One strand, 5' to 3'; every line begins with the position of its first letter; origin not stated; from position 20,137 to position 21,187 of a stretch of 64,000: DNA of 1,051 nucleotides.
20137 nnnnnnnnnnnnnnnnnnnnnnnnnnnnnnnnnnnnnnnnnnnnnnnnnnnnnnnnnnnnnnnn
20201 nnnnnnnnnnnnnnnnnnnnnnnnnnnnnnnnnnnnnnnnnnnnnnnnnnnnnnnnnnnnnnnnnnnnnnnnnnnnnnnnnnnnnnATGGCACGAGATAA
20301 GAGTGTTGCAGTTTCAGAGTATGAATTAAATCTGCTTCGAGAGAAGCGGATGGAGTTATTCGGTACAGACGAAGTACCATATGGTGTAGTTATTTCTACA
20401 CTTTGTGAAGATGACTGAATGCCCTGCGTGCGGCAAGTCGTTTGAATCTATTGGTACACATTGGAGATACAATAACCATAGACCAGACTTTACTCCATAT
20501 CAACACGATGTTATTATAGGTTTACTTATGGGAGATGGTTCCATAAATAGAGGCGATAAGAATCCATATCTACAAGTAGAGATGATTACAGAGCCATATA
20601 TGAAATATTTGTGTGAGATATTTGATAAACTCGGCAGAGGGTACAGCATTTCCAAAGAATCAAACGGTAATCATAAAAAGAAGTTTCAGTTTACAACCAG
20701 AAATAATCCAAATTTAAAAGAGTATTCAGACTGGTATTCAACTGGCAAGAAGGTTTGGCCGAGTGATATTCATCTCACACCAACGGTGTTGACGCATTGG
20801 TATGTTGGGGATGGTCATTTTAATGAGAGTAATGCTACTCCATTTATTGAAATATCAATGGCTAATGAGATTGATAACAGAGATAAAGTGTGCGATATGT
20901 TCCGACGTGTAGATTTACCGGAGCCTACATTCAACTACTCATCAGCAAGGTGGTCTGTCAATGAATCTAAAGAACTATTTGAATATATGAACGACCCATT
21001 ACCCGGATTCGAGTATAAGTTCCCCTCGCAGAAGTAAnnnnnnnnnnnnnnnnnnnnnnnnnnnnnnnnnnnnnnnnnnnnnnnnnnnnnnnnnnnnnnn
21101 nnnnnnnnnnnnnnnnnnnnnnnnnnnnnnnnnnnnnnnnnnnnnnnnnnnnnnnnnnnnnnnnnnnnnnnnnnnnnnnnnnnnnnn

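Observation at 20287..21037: AT-rich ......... homing-endonuclease genes (two paralogs) and an HNH endonuclease, two of them preceded by paralogous 'MARD' mini-ORFs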

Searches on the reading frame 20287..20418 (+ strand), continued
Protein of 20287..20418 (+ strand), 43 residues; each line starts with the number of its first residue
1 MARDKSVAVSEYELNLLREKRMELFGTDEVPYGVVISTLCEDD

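Call 55: predict_structure(protein=P0076)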
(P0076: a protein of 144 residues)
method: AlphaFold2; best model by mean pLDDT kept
length: 144 residues; sequences in the alignment: 1
mean_pLDDT: 41.9   pTM: 0.28
mean pLDDT of the five models: 41.9, 39.9, 39.9, 38.9, 37.2
residues with pLDDT >= 90: 0; 70-90: 0; 50-70: 11; < 50: 133
segments of 3 or more residues with pLDDT < 50: 1-11, 16-76, 83-88, 92-134, 137-144
pLDDT, mean of each block of 10 residues (from residue 1): 42 48 40 37 37 40 42 49 48 45 36 38 39 47 43
secondary structure, 60 per line:
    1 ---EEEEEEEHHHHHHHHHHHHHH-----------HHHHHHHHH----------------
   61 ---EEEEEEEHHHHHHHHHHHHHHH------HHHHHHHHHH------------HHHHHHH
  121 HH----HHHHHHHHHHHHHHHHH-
elements in order: E4-10 H11-24 H36-44 E64-70 H71-85 H92-101 H114-122 H127-143

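Call 58: search_protein_families(library=pfam, proteins=[L005:6149-6826:+, L012:5152-5838:+, L013:3592-4179:+, L014:5125-5436:+, L016:2315-2779:+, L010:5125-5829:+, L020:509-1168:+, L019:374-1066:+, L021:407-1114:+, L015:4125-4742:+], max_evalue=0.01)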
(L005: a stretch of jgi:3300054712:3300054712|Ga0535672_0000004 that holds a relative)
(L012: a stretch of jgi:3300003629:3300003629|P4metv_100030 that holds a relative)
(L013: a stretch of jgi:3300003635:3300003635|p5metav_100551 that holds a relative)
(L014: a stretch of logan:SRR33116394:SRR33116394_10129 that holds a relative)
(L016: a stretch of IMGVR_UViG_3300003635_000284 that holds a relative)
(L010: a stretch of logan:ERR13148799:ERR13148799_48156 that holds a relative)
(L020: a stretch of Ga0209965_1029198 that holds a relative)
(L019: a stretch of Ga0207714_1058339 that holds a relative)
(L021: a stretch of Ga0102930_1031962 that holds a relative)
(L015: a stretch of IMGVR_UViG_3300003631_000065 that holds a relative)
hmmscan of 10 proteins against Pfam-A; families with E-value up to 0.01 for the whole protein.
L005:6149-6826:+ (225 aa): 1 family
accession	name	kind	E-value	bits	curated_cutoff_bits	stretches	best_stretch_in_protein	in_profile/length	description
PF03161.18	LAGLIDADG_2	-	1e-10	42.2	25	1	36-174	2-130/168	LAGLIDADG DNA endonuclease family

L012:5152-5838:+ (228 aa): 2 families
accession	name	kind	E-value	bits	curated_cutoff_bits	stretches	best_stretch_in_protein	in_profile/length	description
PF13719.11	Zn_ribbon_5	-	0.0005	20.2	29.3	0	77-96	3-22/37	zinc-ribbon domain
PF13391.12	HNH_2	-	0.0024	18.1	21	1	187-219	10-56/66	HNH endonuclease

L013:3592-4179:+ (195 aa): 2 families
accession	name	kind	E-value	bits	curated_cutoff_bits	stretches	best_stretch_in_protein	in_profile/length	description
PF01844.29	HNH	-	2.8e-06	27.8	21.4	1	137-173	1-41/47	HNH endonuclease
PF14279.12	HNH_5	-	0.00028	21.2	27.5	1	137-173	1-40/56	HNH endonuclease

L014:5125-5436:+ (103 aa): 6 families
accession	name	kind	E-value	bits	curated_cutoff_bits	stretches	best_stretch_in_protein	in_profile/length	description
PF01844.29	HNH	-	1.7e-09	38.1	21.4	1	38-89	1-44/47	HNH endonuclease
PF24273.1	TRASH_HVO_1752_C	-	5.7e-05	23.6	27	1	27-48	18-39/47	HVO_1752, C-terminal TRASH domain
PF13894.12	zf-C2H2_4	-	8.1e-05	23.5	27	0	36-59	1-24/24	C2H2-type zinc finger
PF21039.3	CEP104_ZnF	-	0.0019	18.8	27.4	0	2-55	58-110/112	Centrosomal protein CEP104, ZnF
PF23107.1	Zf-C2H2_ZNF451_C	-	0.0038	18.2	30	0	3-55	4-58/59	Two consecutive Zinc fingers C2H2 type, ZNF451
PF13391.12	HNH_2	-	0.0062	16.8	21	0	54-88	11-57/66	HNH endonuclease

L016:2315-2779:+ (154 aa): 1 family
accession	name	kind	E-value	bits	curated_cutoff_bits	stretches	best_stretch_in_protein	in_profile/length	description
PF13391.12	HNH_2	-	0.0021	18.3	21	1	114-147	9-56/66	HNH endonuclease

L010:5125-5829:+ (234 aa): 2 families
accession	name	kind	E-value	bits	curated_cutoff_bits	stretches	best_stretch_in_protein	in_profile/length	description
PF03161.18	LAGLIDADG_2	-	3.7e-12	46.9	25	1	36-186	2-141/168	LAGLIDADG DNA endonuclease family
PF14528.11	LAGLIDADG_3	-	7.5e-05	23.3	22.5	0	35-70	4-39/82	LAGLIDADG-like domain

L020:509-1168:+ (219 aa): 2 families
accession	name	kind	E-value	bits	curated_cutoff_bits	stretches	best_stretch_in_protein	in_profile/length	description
PF03161.18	LAGLIDADG_2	-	2.9e-10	40.8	25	1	36-180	2-141/168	LAGLIDADG DNA endonuclease family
PF05810.19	NinF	-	0.0059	16.9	27.5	0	5-18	2-15/25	NinF protein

L019:374-1066:+ (230 aa): 1 family
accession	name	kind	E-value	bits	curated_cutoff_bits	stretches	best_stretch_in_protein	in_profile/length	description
PF03161.18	LAGLIDADG_2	-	8.9e-13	49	25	1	35-171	1-128/168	LAGLIDADG DNA endonuclease family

L021:407-1114:+ (235 aa): 1 family
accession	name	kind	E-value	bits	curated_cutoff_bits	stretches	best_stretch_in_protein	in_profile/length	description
PF03161.18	LAGLIDADG_2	-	5.8e-13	49.6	25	1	35-187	2-145/168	LAGLIDADG DNA endonuclease family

L015:4125-4742:+ (205 aa): 1 family
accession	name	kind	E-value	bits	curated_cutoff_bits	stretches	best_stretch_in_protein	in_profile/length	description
PF23108.1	Zf-C2H2_ZNF451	-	0.0056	16.9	29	1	5-46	3-45/57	Two consecutive Zinc fingers C2H2 type, ZNF451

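Call 69: find_related_loci(query=A2, collection=genome_contigs, flank=3000)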
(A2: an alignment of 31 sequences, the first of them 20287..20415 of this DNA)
Query A2 (43 aa) in genome_contigs; peptide patterns used: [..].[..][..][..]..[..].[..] (x = any residue, [..] = any of these).
9 stretches matched a pattern, but none encodes a relative of the query by tblastn (E <= 1e-3).

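Call 70: find_homologous_proteins(query=A4, max_evalue=0.001)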
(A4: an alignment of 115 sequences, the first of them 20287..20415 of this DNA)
Query A4 (115 sequences) (43 aa, profile of the alignment): 89 proteins with E <= 0.001 among 7179 candidates.
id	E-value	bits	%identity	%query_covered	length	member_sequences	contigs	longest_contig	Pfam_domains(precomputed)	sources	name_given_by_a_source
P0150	1.9e-18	85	50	98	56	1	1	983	-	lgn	-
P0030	5.9e-18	83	60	100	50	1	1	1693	-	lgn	-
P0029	8.1e-18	83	63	95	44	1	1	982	-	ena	-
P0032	1.6e-17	82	62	98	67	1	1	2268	-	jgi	-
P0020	2.2e-17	81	67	98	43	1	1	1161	-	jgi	jgi:hypothetical protein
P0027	3.3e-17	81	71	98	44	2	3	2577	-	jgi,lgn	jgi:hypothetical protein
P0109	4.0e-17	80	36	84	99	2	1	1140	-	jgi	jgi:hypothetical protein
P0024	5.5e-17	80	64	98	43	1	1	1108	-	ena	-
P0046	5.9e-17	80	51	95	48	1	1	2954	-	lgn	-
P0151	9.7e-17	79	55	98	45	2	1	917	-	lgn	-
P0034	1.1e-16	79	62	98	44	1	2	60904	-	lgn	-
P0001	2.8e-16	78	44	95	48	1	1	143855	-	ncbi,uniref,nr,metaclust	ncbi:hypothetical protein M199_gp124 [Halogranum tailed virus 1]|uniref:Uncharacterized protein n=1 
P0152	3.4e-16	77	54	95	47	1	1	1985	-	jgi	-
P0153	3.7e-16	77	51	95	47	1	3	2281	-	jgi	jgi:hypothetical protein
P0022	4.9e-16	77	65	100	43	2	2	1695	-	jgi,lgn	-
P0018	5.5e-16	77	72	100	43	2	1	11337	-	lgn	-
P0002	3.3e-15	74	95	100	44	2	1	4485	-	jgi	-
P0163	6.9e-15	73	33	84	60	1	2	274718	-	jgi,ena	-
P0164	7.1e-15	73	46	95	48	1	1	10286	-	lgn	-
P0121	4.1e-13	67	36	95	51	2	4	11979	-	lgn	-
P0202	6.2e-10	57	28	100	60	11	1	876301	-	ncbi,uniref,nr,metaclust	ncbi:hypothetical protein AMS69_05565 [Haloarcula rubripromontorii]|uniref:Uncharacterized protein n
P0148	1.7e-9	56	35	93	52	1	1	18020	-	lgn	-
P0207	2.6e-7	49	50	33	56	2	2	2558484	-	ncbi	ncbi:hypothetical protein [Halopiger thermotolerans]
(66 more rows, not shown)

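Call 71: find_encoding_contigs(protein=P0163, flank=3000, max_places=2)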
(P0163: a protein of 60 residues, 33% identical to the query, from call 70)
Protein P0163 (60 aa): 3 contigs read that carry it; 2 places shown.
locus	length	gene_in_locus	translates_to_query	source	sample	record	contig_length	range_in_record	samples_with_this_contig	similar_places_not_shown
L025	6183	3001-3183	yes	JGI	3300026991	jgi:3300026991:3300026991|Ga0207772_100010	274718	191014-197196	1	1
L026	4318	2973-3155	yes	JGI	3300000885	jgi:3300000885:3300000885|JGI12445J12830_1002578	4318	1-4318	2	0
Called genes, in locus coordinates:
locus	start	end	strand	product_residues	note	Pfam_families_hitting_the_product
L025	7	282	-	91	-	PF26417:DUF8112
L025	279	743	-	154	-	PF04434:SWIM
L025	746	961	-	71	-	-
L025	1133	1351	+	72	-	-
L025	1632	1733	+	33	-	-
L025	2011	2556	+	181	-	-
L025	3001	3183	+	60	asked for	-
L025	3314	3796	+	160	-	PF13456:RVT_3 (weak)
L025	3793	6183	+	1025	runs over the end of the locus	PF08275:DNAG_N, PF13155:Toprim_2 (weak)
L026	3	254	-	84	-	?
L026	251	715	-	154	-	PF04434:SWIM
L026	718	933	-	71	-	-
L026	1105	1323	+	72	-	-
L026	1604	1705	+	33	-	-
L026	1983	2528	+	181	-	-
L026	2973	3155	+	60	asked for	-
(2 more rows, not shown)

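Call 72: find_encoding_contigs(protein=P0202, flank=3000, max_places=2)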
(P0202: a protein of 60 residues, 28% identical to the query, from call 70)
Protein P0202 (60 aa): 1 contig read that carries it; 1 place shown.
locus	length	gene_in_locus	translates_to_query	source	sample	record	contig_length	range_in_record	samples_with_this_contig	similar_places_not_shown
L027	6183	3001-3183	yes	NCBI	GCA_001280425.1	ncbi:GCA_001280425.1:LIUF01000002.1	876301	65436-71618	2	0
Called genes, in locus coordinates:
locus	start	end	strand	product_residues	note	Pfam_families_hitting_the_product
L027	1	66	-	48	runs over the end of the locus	-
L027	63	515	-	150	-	PF04434:SWIM (weak)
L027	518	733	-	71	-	-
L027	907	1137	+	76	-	PF25212:HVO_A0114 (weak), PF04703:FaeA (weak), PF12840:HTH_20 (weak)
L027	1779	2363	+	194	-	-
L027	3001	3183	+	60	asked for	-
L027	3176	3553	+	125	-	-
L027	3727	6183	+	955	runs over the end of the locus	PF09250:Prim-Pol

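Call 73: find_encoding_contigs(protein=P0207, flank=3000, max_places=2)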
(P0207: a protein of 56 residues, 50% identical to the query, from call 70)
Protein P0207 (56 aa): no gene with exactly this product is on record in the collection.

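Call 74: find_encoding_contigs(protein=P0164, flank=3000, max_places=1)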
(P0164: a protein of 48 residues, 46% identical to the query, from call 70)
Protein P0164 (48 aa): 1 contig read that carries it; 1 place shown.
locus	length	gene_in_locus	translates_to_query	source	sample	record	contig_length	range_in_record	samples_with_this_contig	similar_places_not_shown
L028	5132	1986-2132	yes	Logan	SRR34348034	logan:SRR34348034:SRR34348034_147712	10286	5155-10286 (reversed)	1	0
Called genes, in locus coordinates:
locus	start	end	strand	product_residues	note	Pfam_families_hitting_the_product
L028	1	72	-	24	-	?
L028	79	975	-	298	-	-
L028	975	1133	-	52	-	-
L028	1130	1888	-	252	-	PF26506:DUF8574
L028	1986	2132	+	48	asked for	-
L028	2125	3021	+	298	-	-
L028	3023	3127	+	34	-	-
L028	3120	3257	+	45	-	-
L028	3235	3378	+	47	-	-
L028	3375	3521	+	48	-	-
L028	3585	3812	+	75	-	-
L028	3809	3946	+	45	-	-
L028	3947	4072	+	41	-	PF24444:DUF7563 (weak)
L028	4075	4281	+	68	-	-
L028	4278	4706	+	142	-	-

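Call 75: find_encoding_contigs(protein=P0121, flank=3000, max_places=1)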
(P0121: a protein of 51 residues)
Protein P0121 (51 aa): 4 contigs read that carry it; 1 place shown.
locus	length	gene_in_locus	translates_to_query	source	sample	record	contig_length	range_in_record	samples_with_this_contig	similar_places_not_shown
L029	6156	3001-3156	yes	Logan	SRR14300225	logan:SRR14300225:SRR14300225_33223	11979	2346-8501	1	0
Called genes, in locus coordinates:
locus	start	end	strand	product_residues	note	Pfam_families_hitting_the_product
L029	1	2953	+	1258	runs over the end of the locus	-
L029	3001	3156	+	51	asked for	-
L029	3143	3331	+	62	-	-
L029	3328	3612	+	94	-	-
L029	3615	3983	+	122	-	-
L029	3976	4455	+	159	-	PF01870:Hjc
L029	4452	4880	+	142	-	-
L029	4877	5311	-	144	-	-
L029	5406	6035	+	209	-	-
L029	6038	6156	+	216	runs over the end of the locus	-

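Call 76: find_encoding_contigs(protein=P0148, flank=3000, max_places=1)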
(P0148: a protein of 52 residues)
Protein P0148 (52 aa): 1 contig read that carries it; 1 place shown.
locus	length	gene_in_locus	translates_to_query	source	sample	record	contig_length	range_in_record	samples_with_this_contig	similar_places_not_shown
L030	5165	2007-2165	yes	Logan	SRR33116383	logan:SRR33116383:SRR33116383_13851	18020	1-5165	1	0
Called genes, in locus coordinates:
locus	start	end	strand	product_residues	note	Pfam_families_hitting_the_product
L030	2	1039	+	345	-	?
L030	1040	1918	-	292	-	PF00589:Phage_integrase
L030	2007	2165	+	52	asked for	-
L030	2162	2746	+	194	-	PF00226:DnaJ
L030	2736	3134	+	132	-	-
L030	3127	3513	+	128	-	PF01870:Hjc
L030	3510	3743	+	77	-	-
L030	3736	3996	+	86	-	-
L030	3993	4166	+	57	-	-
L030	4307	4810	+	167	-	-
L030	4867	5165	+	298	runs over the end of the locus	-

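Call 85: search_protein_families(library=pfam, proteins=[L012:1029-1262:+, L005:10057-10713:+], max_evalue=1)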
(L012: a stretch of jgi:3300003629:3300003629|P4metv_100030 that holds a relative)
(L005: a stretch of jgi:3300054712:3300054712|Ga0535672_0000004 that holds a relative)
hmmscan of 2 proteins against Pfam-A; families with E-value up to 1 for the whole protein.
L012:1029-1262:+ (77 aa): 1 family
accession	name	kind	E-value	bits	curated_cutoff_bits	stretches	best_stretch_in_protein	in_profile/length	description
PF22793.1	DUF7013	-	0.069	13.7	27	1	18-66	101-149/158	Domain of unknown function (DUF7013)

L005:10057-10713:+ (218 aa): 8 families
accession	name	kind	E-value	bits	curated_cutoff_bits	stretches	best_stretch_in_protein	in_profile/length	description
PF24273.1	TRASH_HVO_1752_C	-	4.5e-08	33.6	27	2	82-118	1-39/47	HVO_1752, C-terminal TRASH domain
PF01844.29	HNH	-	4.3e-07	30.4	21.4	1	156-196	1-41/47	HNH endonuclease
PF13894.12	zf-C2H2_4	-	0.021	16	27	1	6-28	2-24/24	C2H2-type zinc finger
PF13391.12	HNH_2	-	0.05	13.9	21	1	156-201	1-60/66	HNH endonuclease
PF24460.1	DUF7575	-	0.29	11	28.5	0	82-92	3-13/28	Domain of unknown function (DUF7575)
PF04423.19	Rad50_zn_hook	-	0.32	11.3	24.3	1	2-17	17-32/52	Rad50 zinc hook motif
PF08209.17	Sgf11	-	0.59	10.2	26.4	1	81-93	3-15/33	Sgf11 (transcriptional regulation protein)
PF04945.19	YHS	-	0.81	10.2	30.3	1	88-119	6-40/47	YHS domain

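Call 88: find_encoding_contigs(protein=P0002, flank=4000, max_places=2)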
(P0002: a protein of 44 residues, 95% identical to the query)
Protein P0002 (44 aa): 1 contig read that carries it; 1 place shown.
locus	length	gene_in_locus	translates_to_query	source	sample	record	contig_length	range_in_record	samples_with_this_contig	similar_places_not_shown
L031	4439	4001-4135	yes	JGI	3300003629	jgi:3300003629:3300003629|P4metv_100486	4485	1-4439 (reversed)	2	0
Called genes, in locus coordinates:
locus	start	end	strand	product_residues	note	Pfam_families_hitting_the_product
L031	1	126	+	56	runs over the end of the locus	?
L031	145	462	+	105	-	-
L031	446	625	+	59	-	-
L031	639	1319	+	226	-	PF03161:LAGLIDADG_2, PF14528:LAGLIDADG_3 (faint)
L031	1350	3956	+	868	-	PF13589:HATPase_c_3 (weak)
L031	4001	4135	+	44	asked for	-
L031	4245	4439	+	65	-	?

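Call 89: find_encoding_contigs(protein=P0017, flank=5000, max_places=2)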
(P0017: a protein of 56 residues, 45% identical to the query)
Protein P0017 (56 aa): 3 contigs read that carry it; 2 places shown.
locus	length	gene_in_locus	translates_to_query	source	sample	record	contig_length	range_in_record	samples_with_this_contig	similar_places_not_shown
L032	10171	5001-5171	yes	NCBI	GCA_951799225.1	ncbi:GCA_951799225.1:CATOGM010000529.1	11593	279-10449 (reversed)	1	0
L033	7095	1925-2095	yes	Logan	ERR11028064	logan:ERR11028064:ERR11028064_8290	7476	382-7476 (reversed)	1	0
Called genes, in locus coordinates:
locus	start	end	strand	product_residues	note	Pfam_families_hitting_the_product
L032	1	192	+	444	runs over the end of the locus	?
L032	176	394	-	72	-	-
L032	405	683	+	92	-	-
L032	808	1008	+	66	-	-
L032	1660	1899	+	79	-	-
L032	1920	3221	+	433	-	PF01743:PolyA_pol, PF12627:PolyA_pol_RNAbd, PF01966:HD (weak)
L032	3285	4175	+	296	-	PF01145:Band_7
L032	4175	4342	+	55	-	-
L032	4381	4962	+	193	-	-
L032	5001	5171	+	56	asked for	-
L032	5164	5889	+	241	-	PF03161:LAGLIDADG_2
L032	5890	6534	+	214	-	-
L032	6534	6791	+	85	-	PF26761:Acb5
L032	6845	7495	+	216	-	-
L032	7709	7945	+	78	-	-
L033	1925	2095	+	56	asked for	-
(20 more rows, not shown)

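Call 93: search_protein_families(library=phrogs, alignment_id=A4, max_evalue=0.01)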
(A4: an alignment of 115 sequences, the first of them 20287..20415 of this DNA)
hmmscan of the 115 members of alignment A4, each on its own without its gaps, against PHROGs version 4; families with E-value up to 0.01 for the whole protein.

A. member 1, window:20287-20415:+ (43 aa): 0 families

B. families by the number of members that match (of 115 scanned): 15 families
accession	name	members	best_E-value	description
phrog_18890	-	2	5.4e-08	transcriptional regulator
phrog_29395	-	2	4.8e-06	-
phrog_1687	-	2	4.6e-05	MarR family transcrition regulator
phrog_3502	-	1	0.00064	-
phrog_26839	-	1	0.0019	-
phrog_11214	-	1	0.0026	-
phrog_35472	-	1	0.0029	-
phrog_36333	-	1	0.0029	-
phrog_633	-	1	0.0032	transcriptional regulator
phrog_9850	-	1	0.0041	-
phrog_5978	-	1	0.0049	-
phrog_4691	-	1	0.0051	excisionase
phrog_18837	-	1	0.0069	-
phrog_12737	-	1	0.0077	-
phrog_1389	-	1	0.0096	-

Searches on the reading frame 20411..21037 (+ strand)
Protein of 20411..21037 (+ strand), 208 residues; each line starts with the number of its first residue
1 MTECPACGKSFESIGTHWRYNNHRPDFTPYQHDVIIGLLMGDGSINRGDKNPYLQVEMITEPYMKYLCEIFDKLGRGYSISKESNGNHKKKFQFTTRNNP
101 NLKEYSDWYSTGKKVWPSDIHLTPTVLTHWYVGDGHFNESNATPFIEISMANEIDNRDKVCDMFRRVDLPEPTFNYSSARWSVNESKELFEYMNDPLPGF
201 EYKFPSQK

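Call 7: search_protein_families(library=pfam, proteins=[window:20411-21037:+], max_evalue=1)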
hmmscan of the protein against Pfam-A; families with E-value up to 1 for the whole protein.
window:20411-21037:+ (208 aa): 6 families
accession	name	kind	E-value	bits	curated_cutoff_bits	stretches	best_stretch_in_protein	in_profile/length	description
PF03161.18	LAGLIDADG_2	-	2.6e-18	67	25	1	33-148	2-122/168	LAGLIDADG DNA endonuclease family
PF14528.11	LAGLIDADG_3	-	0.0017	19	22.5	1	35-105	7-77/82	LAGLIDADG-like domain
PF14527.11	LAGLIDADG_WhiA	-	0.013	16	23.2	1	35-83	5-53/93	WhiA LAGLIDADG-like domain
PF13912.12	zf-C2H2_6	-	0.13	12.8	25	1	2-14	2-14/27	C2H2-type zinc finger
PF23783.1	Zn_ribbon_TiaS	-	0.21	11.8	27.3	1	4-16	4-16/41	TiaS C-terminal zinc ribbon domain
PF13248.11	Zn_ribbon_3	-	0.44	10.5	27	1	1-11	2-11/26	zinc-ribbon domain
